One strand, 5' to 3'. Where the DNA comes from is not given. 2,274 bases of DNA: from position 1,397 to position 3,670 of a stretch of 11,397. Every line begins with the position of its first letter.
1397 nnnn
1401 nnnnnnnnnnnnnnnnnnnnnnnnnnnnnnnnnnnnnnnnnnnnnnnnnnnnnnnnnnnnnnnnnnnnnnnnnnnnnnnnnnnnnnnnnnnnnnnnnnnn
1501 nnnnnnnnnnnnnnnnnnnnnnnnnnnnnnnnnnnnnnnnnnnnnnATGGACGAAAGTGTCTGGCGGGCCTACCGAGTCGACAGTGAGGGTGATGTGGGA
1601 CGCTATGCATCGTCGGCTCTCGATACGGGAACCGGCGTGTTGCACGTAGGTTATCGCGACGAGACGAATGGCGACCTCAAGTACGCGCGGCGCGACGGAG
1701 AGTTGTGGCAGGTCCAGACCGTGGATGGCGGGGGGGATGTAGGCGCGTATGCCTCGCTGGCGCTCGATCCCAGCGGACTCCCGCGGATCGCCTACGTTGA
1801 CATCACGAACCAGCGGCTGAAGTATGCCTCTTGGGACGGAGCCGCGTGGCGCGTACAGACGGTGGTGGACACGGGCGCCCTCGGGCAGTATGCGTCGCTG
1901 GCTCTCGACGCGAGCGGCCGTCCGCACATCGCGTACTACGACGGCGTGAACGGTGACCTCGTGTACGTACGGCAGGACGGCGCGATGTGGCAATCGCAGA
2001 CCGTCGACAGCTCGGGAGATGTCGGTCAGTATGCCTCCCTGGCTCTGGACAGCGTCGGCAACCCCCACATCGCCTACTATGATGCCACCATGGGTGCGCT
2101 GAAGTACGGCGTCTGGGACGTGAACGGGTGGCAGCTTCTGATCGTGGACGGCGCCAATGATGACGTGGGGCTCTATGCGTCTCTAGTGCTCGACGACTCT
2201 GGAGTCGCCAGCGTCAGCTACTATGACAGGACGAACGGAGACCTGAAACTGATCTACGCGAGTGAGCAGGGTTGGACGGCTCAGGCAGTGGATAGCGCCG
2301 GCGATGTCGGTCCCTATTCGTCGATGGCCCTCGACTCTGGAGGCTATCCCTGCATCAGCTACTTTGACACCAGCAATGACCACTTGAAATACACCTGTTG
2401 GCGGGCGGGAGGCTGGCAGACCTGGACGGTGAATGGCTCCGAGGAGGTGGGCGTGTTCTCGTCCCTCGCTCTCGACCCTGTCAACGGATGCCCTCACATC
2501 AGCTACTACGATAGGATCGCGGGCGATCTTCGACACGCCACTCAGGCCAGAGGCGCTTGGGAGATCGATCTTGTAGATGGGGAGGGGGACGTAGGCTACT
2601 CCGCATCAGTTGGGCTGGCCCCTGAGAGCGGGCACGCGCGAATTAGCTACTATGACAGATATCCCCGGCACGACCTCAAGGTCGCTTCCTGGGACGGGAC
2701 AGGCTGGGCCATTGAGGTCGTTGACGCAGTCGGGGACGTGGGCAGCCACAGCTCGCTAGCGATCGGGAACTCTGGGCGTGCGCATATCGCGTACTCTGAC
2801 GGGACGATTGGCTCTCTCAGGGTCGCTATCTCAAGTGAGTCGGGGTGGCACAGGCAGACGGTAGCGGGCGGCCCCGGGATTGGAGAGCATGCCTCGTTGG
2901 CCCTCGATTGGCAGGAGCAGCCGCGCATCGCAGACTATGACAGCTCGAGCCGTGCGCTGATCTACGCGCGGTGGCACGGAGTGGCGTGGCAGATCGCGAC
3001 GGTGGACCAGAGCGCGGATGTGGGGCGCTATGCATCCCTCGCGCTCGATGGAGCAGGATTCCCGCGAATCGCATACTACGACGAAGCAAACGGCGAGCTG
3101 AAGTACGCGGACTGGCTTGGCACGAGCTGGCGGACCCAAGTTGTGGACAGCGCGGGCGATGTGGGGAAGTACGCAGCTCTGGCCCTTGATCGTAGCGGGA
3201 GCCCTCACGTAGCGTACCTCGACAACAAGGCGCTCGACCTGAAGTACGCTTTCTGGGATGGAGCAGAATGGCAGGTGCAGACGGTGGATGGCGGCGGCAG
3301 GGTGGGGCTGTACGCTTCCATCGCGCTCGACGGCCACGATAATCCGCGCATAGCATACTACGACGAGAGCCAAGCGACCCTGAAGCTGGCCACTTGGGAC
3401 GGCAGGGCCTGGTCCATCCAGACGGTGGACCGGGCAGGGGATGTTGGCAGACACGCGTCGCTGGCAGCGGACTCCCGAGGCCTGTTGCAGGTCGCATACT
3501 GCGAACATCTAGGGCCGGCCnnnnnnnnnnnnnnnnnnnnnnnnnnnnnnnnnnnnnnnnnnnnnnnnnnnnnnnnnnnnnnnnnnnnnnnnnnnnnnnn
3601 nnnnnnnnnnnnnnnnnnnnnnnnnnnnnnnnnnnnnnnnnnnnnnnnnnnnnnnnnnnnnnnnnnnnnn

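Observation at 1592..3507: Unassigned 47-aa repeat in 14 tandem copies, probably two 7-bladed beta-propellers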

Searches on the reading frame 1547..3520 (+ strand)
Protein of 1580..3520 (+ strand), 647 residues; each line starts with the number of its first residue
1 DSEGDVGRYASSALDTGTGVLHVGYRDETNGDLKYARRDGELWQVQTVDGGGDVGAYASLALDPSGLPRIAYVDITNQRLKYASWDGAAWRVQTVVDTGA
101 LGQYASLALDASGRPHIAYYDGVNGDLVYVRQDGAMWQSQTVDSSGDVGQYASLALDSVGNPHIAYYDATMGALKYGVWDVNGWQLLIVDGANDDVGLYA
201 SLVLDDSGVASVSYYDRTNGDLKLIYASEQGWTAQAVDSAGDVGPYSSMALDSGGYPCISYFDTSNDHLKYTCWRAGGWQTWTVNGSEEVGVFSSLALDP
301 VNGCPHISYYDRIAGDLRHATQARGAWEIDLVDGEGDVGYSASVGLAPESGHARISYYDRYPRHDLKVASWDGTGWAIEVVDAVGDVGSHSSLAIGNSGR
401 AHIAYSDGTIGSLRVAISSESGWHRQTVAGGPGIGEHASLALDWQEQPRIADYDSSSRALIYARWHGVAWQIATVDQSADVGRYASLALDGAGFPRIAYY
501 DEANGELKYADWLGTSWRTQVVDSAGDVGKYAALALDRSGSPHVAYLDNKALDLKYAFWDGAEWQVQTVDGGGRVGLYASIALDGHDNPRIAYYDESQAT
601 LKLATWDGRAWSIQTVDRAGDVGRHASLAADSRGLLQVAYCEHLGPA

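Call 7: search_solved_structures(query=window:1580-3520:+, max_evalue=1, show_alignments=2)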
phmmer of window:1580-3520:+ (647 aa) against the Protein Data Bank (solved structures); distinct sequences matched with E-value up to 1: 1.
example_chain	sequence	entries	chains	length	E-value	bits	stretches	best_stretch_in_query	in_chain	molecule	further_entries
7n51_A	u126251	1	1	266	0.84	11.4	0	219-256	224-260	Gasdermin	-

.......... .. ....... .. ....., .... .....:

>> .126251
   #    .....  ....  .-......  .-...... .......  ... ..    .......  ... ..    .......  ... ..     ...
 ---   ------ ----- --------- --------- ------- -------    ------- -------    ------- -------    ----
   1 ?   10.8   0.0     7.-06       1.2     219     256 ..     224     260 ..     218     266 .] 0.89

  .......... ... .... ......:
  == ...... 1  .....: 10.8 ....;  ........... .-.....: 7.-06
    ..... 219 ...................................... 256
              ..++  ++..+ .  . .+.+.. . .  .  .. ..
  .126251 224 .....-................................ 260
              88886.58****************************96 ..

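Call 25: search_solved_structures(query=A1, max_evalue=1, show_alignments=2)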
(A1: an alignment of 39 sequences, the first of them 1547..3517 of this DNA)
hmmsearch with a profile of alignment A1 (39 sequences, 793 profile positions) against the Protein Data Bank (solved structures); distinct sequences matched with E-value up to 1: 3.
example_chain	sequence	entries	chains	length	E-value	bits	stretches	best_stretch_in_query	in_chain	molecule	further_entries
7mcd_A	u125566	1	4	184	1.3e-07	32.9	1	533-692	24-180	AI-designed TIM-barrel F15C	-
7smj_A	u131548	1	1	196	2e-07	32.2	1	487-647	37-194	AI-designed TIM-barrel F2N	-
8r8o_A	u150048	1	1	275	0.00025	22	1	109-180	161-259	HalluTIM3-1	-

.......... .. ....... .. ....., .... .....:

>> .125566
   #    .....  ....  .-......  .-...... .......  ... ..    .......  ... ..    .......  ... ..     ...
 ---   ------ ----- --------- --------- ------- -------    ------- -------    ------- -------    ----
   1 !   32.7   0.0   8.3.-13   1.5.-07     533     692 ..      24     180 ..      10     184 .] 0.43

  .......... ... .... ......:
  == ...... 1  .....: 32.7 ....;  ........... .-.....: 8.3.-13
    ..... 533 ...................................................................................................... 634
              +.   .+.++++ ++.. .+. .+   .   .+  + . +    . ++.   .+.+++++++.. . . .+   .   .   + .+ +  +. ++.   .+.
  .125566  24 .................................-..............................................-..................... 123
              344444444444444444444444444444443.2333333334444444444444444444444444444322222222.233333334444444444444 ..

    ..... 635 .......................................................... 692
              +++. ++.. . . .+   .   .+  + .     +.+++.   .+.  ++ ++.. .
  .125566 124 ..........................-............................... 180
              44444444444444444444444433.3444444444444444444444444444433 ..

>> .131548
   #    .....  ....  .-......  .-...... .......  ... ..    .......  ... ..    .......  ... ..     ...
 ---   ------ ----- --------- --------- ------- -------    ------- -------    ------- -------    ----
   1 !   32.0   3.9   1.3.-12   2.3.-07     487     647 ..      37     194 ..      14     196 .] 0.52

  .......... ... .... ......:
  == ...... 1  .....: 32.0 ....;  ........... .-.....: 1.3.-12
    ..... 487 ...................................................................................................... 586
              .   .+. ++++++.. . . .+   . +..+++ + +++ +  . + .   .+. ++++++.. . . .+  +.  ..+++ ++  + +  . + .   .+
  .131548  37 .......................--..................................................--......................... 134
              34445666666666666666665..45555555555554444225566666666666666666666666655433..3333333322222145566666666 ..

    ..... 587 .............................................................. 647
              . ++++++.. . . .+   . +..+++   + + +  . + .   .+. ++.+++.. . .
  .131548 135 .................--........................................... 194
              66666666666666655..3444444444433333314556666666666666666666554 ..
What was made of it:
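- A clearly false hit of the same kind, to designed TIM barrels at E=1e-7, shows that such sums can mislead (call 25).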

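Call 26: predict_structure(alignment_id=A1)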
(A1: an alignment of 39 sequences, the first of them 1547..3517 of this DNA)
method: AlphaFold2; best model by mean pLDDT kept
length: 657 residues; sequences in the alignment: 39
mean_pLDDT: 92.8   pTM: 0.78
mean pLDDT of the five models: 92.8, 92.6, 92.3, 89.9, 89.3
residues with pLDDT >= 90: 527; 70-90: 116; 50-70: 8; < 50: 6
segments of 3 or more residues with pLDDT < 50: 1-4
pLDDT, mean of each block of 10 residues (from residue 1): 59 81 94 93 90 86 90 97 94 93 88 90 97 96 95 97 97 98 97 96 89 97 97 97 96 96 96 97 94 91 94 93 90 91 82 92 93 87 85 91 95 96 95 92 90 97 96 96 96 97 97 98 96 96 97 98 98 97 94 95 96 95 91 91 89 66
secondary structure, 60 per line:
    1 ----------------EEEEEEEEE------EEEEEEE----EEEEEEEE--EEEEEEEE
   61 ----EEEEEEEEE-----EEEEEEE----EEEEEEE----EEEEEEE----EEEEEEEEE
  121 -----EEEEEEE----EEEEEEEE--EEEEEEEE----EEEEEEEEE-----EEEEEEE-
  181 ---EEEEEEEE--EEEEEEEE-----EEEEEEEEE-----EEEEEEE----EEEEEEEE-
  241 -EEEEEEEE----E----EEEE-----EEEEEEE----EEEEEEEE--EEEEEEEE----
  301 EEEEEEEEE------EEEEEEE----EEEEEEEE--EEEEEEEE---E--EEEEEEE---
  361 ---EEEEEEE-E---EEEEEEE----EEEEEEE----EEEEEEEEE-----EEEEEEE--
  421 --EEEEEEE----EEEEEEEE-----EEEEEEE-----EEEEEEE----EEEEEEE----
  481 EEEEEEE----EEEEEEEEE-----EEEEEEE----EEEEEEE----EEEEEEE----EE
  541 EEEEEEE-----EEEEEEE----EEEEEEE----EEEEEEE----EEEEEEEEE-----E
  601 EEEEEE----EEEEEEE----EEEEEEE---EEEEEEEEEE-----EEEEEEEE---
elements in order: E17-25 E32-38 E43-50 E53-60 E65-73 E79-85 E90-96 E101-107 E112-120 E126-132 E137-144 E147-154 E159-167 E173-179 E184-191 E194-201 E207-215 E221-227 E232-239 E242-249 E259-262 E268-274 E279-286 E289-296 E301-309 E316-322 E327-334 E337-344 E351-357 E364-370 E376-382 E387-393 E398-406 E412-418 E423-429 E434-441 E447-453 E459-465 E470-476 E481-487 E492-500 E506-512 E517-523 E528-534 E539-547 E553-559 E564-570 E575-581 E586-594 E600-606 E611-617 E622-628 E632-641 E647-654
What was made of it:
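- On Seven-bladed beta-propeller (fold): DSSP on the AF2 model gives 54 strands, which is 13x4 + 2 (call 26).
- AF2 pLDDT 92.8 and pTM 0.78, with 54 strands (call 26).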

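Call 28: fold_search(model_id=the predicted structure, library=pdb)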
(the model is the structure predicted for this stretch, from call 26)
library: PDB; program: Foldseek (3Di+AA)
matches with E <= 10: 1476; with E <= 0.001: 624
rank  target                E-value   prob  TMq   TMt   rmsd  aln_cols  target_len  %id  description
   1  9i3v_A                3.8e-15  1.00  0.31  0.07  20.7       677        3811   13  Cryo-EM structure of the human LRP2 ectodomain (released 2026-02-04)
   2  8em7_A                1.6e-14  1.00  0.33  0.07  19.1       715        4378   12  Cryo-EM structure of LRP2 at pH 5.2 (released 2023-02-08)
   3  8jxe_B                2.3e-14  1.00  0.34  0.18  18.1       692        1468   12  rat megalin RAP complex head (released 2024-06-19)
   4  8jx8_B                5.0e-14  1.00  0.34  0.18  17.9       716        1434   12  rat megalin head (released 2024-06-19)
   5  9e78_0L               8.4e-14  1.00  0.37  0.39  14.6       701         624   12  48-nm repeat of the Leishmania tarentolae doublet microtubule (released 2025-03-12)
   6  5gje_B                8.4e-14  1.00  0.31  0.33  17.3       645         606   15  Three-dimensional reconstruction of human LRP6 ectodomain complexed with Dkk1 (released 2017-01-18)
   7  3s2k_B                1.2e-13  1.00  0.31  0.33  17.3       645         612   15  Structural basis of Wnt signaling inhibition by Dickkopf binding to LRP5/6. (released 2011-11-02)
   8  3s8v_B                2.3e-13  1.00  0.27  0.29  20.1       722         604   12  Crystal structure of LRP6-Dkk1 complex (released 2011-10-26)
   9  8q82_A                2.6e-13  1.00  0.42  0.79   3.4       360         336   13  Photorhabdus laumondii lectin PLL4 in complex with alpha-methyl-fucoside (released 2025-03-05)
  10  6fhx_A                3.4e-13  1.00  0.41  0.75   5.1       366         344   14  Photorhabdus asymbiotica lectin (PHL) in complex with synthetic C-fucoside (released 2019-01-30)
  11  6rg2_B                6.3e-13  1.00  0.43  0.78   3.5       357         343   16  Photorhabdus laumondii lectin PLL2 in complex with 3-O-methyl-D-glucose (released 2020-07-01)
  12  8jxi_A                7.9e-13  1.00  0.34  0.22  18.7       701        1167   11  rat megalin RAP complex wingB (released 2024-06-19)
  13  6flu_A                8.3e-13  1.00  0.41  0.74   5.2       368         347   14  Photorhabdus asymbiotica lectin (PHL) in complex with synthetic C-fucoside (released 2019-02-06)
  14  6rgr                  9.5e-13  1.00  0.42  0.77   5.0       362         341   14  Photorhabdus asymbiotica lectin PHL in complex with L-rhamnose (released 2020-07-01)
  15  5mxg_A                1.1e-12  1.00  0.42  0.76   5.0       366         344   14  Photorhabdus asymbiotica lectin (PHL) in complex with blood group H trisaccharide (released 2017-08-09)
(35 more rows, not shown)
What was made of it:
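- Closest known: Tandem double propellers. Same: Foldseek aligns the whole 657 residues to them at E=1e-11 to 1e-15 (call 28).
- Foldseek matches to seven-bladed PLL/PHL lectins at TM 0.73-0.79 over about 360 columns, and to double-propeller proteins (call 28).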

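Call 33: search_protein_families(library=pfam, alignment_id=A1, max_evalue=0.01)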
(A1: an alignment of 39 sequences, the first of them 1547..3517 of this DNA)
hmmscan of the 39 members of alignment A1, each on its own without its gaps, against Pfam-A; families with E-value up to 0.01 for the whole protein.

A. member 1, window:1547-3517:+ (657 aa): 2 families
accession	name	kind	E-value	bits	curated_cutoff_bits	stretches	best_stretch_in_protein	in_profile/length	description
PF15892.11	BNR_4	-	2.4e-08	34.1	27.3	0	100-153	215-269/272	BNR repeat-containing family member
PF23911.1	DUF7253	-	6.7e-07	30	25.1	0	557-581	64-88/110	Domain of unknown function (DUF7253)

B. families by the number of members that match (of 39 scanned): 30 families (the first 25 are shown)
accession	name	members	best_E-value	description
PF15892.11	BNR_4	27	2.1e-27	BNR repeat-containing family member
PF23911.1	DUF7253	16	8.9e-21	Domain of unknown function (DUF7253)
PF13860.13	FlgD_ig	8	6.6e-09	FlgD Ig-like domain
PF00801.26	PKD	5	1.3e-20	PKD domain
PF11113.13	Phage_head_chap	4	9.5e-07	Head assembly gene product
PF18911.6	PKD_4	3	7e-17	PKD domain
PF06108.18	DUF952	3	3.9e-07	Protein of unknown function (DUF952)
PF03562.22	MltA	3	0.00048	MltA specific insert domain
PF20361.3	DUF6656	3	0.00062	Family of unknown function (DUF6656)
PF10342.15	Kre9_KNH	2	0.00079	Kre9/KNH-like N-terminal Ig-like domain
PF12812.13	PDZ_1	2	0.0011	PDZ-like domain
PF10983.13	DUF2793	2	0.0022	Protein of unknown function (DUF2793)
PF01145.31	Band_7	1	2.8e-15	SPFH domain / Band 7 family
PF17210.9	SdrD_B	1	1.4e-11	SdrD B-like domain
PF19190.6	BACON_2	1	2.5e-09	Viral BACON domain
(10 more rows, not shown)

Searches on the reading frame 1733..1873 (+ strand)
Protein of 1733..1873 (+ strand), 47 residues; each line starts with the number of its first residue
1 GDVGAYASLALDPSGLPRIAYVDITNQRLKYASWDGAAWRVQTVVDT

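Call 54: search_protein_representatives(alignment_id=A2)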
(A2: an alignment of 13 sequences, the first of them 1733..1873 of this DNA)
Query: 13 sequences, 47 profile positions. Proteins with E-value up to 0.001 (for the whole library): 27731; up to 1e-10: 19389; up to 1e-30: 8940. The best 150 are listed.
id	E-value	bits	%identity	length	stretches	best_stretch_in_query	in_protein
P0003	0.0e+00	1072.8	-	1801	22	1-46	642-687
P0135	0.0e+00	1057.4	-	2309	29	1-46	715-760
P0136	0.0e+00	1033.4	-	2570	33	2-41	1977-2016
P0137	0.0e+00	1032.3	-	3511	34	1-47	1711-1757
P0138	1.4e-295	969.3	-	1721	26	2-46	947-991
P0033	8.0e-280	918.9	-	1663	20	1-44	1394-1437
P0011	5.9e-275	903.3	-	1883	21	1-35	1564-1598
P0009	1.8e-269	885.7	-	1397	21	1-47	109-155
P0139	9.6e-267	877.0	-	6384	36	1-46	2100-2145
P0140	1.5e-260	857.2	-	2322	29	1-46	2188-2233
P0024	3.4e-260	856.1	-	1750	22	1-46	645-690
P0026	1.1e-257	848.0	-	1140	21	1-47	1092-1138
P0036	4.6e-239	788.4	-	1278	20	2-46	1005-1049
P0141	8.5e-236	777.9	-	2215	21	2-47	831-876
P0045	1.5e-231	764.4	-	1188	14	1-46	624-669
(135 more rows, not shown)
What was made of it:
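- Checked: A profile of the 13 copies finds 27,731 proteins in a library of 1.84 billion (call 54).
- Family size: 27,731 / 19,389 / 8,940 representatives at E<=1e-3 / 1e-10 / 1e-30 (call 54).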

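Call 55: search_solved_structures(query=A2, max_evalue=10, show_alignments=3)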
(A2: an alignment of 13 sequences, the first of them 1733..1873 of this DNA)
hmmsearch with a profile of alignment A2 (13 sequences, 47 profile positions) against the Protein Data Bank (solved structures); distinct sequences matched with E-value up to 10: 7.
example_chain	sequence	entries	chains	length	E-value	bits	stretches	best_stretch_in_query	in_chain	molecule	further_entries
7mcd_A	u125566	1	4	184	0.0007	22.7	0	13-36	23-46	AI-designed TIM-barrel F15C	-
7mcc_A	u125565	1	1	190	0.0013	21.8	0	16-37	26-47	AI-designed TIM-barrel F2C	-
7smj_A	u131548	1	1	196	0.0021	21.1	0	16-37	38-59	AI-designed TIM-barrel F2N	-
7osu_A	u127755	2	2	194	0.17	15.1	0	13-37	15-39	sTIM11noCys-SB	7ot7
8r8n_A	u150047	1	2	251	0.97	12.6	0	13-37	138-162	HalluTIM2-2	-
3zi8_A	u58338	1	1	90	2.6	11.2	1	14-41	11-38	PUTATIVE FUCOSE-BINDING LECTIN PROTEIN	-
7e7u_A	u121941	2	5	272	9.5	9.4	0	15-41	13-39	Fucose-binding lectin protein,Fucose-binding lectin protein,Fucose-binding lectin protein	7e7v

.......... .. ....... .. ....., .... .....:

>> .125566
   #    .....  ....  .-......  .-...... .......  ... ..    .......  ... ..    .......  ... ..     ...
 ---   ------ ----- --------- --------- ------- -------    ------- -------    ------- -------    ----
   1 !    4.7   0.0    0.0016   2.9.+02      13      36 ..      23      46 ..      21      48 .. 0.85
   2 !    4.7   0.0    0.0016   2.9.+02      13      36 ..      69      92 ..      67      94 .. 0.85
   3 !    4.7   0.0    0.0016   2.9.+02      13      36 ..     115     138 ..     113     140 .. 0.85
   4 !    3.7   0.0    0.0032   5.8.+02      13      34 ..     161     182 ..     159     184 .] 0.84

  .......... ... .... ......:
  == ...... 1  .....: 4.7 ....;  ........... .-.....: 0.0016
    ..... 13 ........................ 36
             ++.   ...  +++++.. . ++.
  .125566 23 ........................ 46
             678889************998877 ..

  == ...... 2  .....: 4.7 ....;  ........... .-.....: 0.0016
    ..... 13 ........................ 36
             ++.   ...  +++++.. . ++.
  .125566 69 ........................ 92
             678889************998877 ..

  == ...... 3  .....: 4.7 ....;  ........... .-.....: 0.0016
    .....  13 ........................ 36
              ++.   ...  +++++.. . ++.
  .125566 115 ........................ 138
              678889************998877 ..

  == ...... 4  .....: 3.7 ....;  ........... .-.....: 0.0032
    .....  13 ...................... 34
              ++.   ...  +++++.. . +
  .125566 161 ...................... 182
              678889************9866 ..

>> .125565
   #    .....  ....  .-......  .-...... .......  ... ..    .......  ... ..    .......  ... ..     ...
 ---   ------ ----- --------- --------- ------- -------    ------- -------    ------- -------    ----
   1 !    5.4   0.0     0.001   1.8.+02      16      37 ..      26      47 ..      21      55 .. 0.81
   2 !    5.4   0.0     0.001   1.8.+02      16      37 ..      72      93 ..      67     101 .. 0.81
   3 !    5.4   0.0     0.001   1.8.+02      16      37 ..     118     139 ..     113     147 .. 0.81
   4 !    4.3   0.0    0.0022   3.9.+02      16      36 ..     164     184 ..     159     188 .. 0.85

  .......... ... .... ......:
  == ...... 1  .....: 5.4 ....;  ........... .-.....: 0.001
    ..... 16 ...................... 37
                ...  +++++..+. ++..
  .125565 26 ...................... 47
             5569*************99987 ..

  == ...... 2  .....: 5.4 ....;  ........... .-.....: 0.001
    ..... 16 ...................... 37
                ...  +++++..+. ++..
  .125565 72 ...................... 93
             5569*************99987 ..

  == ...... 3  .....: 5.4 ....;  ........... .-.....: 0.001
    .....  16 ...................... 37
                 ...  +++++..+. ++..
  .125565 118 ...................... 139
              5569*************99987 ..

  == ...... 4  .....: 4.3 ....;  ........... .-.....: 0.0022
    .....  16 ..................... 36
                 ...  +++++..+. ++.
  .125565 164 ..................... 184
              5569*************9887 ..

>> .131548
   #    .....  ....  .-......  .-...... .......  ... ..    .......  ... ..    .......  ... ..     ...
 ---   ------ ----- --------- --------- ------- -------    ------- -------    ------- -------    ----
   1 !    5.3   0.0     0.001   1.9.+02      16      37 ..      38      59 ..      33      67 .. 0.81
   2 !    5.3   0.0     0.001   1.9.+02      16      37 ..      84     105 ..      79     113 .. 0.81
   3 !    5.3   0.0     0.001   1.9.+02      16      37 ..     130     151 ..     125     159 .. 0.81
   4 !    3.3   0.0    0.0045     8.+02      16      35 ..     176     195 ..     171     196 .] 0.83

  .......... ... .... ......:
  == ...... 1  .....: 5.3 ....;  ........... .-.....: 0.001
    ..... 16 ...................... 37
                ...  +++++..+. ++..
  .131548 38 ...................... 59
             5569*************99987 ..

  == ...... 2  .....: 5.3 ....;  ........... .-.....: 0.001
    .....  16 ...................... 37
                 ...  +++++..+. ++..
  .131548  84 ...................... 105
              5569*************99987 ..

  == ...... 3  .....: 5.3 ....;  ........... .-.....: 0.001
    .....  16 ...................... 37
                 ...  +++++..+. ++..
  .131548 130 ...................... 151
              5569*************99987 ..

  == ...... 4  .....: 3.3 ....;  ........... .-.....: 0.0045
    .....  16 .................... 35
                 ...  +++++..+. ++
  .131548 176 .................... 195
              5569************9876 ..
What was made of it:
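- Closest known: Pfam BNR_4. Different: No sequence hit to the solved members was found (calls 7, 25, 55).
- Tried and rejected: PDB sequence searches with the region, with a 39-sequence profile and with the single-repeat profile gave only chance or periodicity artefacts: gasdermin at E=0.84, and AI-designed TIM barrels at E=1e-7 (calls 7, 25, 55).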
